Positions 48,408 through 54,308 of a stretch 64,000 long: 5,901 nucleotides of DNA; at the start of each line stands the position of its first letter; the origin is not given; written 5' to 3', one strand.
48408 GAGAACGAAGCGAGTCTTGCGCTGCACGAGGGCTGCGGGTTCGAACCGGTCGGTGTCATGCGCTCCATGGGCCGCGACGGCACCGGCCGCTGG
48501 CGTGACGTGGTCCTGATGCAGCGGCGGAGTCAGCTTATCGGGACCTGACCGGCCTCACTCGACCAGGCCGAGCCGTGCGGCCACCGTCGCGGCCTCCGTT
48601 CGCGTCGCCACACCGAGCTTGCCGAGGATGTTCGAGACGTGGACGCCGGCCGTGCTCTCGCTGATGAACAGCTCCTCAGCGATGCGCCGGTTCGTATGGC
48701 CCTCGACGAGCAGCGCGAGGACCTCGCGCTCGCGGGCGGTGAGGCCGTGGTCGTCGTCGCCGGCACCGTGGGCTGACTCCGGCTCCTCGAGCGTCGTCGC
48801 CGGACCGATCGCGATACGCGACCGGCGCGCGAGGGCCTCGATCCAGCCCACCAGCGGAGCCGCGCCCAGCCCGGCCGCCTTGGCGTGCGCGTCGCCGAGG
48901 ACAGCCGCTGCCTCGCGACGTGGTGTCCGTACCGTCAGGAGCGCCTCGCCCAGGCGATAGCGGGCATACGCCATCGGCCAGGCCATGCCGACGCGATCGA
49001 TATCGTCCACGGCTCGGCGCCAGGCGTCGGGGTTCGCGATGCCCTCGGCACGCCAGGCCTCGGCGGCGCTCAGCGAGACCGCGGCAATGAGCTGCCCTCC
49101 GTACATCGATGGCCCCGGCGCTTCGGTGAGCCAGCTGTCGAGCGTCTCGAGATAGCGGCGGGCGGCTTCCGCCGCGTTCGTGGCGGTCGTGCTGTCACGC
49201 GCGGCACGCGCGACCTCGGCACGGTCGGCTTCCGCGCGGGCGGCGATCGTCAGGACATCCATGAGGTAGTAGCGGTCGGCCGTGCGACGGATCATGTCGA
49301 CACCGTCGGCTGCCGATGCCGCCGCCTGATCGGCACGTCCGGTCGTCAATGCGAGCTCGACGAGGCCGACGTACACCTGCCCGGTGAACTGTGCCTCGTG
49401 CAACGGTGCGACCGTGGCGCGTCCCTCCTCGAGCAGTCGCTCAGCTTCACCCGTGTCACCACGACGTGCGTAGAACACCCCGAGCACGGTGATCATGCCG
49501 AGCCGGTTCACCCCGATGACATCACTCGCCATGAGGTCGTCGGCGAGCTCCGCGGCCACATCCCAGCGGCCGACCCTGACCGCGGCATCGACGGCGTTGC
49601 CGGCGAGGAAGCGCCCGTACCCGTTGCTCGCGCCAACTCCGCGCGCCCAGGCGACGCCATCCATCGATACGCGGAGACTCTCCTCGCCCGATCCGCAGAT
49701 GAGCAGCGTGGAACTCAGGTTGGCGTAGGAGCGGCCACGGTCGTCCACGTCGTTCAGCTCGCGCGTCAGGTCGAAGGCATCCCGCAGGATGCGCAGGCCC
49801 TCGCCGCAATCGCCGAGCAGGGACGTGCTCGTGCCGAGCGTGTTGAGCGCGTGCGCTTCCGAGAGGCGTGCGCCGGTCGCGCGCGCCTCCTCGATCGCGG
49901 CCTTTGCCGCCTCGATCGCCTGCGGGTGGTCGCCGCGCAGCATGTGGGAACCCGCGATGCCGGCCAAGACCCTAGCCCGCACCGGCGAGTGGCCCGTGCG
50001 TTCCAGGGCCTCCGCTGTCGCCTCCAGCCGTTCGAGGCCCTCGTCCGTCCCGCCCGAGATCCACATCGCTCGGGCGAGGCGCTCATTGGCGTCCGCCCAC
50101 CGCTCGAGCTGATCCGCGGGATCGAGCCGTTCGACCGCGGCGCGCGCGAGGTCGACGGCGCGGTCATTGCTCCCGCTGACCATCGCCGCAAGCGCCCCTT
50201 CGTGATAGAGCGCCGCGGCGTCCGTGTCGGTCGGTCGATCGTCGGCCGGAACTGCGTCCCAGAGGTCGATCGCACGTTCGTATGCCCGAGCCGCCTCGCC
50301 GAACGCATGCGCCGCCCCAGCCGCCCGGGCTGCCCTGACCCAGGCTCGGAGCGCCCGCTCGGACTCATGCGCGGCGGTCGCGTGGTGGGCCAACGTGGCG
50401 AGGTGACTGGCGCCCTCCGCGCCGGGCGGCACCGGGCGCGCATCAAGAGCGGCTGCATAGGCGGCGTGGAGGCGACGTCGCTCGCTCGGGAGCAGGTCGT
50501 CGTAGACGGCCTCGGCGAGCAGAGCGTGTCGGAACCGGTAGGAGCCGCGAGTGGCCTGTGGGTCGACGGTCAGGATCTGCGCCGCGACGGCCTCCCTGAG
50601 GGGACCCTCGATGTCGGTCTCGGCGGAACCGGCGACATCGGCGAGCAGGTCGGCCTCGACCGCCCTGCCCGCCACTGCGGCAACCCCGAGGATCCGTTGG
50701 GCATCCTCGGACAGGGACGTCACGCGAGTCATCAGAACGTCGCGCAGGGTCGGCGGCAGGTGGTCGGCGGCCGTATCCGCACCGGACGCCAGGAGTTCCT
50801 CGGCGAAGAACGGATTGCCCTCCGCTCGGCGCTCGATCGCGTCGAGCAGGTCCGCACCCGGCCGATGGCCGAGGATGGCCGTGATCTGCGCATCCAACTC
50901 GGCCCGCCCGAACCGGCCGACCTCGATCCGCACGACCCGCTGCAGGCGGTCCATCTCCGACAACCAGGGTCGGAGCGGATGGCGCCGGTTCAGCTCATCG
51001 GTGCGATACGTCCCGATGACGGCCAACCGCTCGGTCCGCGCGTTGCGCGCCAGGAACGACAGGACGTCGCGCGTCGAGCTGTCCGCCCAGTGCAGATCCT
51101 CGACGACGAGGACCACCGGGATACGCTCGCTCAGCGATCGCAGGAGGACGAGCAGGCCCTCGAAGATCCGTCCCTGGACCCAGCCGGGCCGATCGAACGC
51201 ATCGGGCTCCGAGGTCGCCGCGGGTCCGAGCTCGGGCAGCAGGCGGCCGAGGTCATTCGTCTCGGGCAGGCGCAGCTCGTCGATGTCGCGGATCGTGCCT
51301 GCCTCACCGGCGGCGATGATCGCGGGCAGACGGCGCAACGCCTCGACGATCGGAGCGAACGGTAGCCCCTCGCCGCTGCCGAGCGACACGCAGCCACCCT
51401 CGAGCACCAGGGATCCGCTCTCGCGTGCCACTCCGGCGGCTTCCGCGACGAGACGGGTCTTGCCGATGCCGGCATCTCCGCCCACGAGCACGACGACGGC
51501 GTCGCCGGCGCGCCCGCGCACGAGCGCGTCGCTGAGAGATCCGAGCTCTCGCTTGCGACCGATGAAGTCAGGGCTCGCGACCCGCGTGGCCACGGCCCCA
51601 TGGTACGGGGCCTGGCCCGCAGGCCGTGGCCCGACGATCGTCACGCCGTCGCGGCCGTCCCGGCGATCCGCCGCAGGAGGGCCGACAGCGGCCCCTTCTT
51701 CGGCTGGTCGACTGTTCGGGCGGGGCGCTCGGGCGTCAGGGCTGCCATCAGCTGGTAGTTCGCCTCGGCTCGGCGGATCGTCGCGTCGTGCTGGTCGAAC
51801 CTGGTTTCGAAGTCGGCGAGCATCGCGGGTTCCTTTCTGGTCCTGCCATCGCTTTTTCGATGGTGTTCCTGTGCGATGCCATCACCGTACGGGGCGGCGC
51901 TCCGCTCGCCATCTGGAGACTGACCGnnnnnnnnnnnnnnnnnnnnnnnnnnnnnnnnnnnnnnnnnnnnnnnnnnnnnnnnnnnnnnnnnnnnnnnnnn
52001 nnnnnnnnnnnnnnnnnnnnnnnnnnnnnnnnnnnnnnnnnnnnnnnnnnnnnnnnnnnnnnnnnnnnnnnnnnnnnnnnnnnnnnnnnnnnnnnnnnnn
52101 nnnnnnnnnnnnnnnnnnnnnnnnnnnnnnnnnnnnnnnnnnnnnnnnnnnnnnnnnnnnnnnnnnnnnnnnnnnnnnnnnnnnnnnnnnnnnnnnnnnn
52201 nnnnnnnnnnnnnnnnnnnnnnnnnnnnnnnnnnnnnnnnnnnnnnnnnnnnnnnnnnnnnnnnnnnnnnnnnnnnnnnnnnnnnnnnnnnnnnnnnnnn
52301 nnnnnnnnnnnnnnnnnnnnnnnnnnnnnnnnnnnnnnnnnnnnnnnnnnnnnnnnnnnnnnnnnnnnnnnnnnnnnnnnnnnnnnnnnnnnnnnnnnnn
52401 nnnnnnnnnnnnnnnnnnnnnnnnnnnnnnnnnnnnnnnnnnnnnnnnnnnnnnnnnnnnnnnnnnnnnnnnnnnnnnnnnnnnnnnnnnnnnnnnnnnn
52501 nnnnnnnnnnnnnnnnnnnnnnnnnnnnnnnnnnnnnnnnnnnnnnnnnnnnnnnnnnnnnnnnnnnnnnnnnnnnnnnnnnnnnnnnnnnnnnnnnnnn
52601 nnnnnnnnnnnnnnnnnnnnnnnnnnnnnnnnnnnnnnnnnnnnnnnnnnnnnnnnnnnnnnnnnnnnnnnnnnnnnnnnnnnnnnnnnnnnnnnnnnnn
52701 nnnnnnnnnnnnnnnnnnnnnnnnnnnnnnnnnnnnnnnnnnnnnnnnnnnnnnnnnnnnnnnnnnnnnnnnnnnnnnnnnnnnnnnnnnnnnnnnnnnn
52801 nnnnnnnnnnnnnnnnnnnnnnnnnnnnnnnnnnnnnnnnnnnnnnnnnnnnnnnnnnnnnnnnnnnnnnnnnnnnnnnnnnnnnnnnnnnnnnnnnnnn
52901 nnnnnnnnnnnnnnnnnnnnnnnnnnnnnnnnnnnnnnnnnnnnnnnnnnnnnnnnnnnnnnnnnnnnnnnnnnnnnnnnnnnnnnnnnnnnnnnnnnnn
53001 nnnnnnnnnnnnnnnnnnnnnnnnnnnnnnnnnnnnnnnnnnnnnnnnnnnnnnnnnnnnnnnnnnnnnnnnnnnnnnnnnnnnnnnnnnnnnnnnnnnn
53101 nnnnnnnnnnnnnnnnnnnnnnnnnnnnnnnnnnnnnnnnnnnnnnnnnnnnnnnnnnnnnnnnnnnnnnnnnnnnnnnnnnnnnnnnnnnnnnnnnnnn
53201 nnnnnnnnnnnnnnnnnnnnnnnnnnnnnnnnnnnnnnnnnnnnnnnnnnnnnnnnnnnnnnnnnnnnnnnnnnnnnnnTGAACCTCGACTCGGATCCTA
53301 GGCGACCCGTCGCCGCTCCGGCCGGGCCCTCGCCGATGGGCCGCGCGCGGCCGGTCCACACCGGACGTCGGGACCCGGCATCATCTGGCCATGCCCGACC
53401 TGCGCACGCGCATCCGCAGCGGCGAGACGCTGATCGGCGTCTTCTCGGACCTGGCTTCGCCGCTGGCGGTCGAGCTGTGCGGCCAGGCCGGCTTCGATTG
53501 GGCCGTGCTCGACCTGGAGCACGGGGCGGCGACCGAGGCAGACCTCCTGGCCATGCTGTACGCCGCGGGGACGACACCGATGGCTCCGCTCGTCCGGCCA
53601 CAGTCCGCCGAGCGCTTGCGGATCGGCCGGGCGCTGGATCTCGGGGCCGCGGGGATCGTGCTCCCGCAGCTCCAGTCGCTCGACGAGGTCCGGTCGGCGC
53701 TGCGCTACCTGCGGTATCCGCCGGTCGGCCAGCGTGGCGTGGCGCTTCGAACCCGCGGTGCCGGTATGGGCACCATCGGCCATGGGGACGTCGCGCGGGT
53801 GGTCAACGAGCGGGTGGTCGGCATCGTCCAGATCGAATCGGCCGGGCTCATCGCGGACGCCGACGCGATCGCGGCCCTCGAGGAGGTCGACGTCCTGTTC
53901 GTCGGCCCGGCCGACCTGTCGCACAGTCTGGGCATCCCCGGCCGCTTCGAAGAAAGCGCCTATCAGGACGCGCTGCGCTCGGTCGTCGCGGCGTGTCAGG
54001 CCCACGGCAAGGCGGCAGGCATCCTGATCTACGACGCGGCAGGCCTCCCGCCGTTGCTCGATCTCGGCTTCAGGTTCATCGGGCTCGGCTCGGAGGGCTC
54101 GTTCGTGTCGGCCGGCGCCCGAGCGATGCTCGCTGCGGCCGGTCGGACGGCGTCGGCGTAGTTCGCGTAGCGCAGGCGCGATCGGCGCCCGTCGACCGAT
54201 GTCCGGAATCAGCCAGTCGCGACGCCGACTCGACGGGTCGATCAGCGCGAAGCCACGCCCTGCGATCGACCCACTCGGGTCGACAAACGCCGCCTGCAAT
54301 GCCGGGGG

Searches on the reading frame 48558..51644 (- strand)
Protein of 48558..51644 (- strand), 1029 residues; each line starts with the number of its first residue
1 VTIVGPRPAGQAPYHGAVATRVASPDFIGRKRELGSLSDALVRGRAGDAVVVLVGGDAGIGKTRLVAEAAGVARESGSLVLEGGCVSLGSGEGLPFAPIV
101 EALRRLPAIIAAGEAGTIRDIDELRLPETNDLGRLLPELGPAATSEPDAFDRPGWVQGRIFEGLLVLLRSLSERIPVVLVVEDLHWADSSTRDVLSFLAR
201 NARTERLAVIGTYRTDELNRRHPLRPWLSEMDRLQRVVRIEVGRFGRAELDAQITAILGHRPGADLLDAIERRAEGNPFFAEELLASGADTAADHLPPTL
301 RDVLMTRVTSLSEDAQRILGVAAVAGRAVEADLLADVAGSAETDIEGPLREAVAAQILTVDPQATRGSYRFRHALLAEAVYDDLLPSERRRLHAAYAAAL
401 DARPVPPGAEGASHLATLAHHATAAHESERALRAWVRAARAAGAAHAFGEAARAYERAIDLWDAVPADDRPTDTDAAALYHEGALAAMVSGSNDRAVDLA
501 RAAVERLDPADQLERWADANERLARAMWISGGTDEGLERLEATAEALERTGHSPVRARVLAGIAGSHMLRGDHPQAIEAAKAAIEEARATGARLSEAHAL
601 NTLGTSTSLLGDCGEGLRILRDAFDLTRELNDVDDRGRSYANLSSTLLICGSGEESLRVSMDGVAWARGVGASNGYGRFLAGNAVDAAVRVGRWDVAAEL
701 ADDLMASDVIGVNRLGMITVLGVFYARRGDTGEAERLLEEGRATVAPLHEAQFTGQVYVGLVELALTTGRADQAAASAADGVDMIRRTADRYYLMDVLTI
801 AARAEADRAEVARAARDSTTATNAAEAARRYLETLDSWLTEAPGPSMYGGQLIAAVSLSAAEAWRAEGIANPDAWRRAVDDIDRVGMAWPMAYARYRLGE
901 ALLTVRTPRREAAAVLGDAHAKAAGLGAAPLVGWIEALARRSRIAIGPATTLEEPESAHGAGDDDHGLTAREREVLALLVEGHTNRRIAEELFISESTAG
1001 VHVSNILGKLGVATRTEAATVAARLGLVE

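Call 51: search_protein_families(library=pfam, proteins=[window:48558-51644:-], max_evalue=0.00001)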
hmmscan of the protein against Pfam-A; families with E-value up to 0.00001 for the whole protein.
window:48558-51644:- (1029 aa): 3 families
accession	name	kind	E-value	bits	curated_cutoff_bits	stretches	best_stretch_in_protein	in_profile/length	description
PF13191.12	AAA_16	-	2.8e-25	90.2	32.6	1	27-210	2-167/167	AAA ATPase domain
PF00196.25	GerE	-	2.4e-18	65.9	23.5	1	968-1022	3-57/57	Bacterial regulatory proteins, luxR family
PF13424.12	TPR_12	-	3.2e-10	40.5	30.1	0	519-585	5-73/77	Tetratricopeptide repeat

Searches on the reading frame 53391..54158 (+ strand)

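Call 52: search_protein_families(library=pfam, proteins=[window:53391-54158:+], max_evalue=0.00001)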
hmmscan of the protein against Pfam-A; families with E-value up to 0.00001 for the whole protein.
window:53391-54158:+ (256 aa): 1 family
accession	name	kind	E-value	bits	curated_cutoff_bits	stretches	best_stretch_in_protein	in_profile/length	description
PF03328.21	HpcH_HpaI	-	2.4e-33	115.7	25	1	15-238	2-217/221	HpcH/HpaI aldolase/citrate lyase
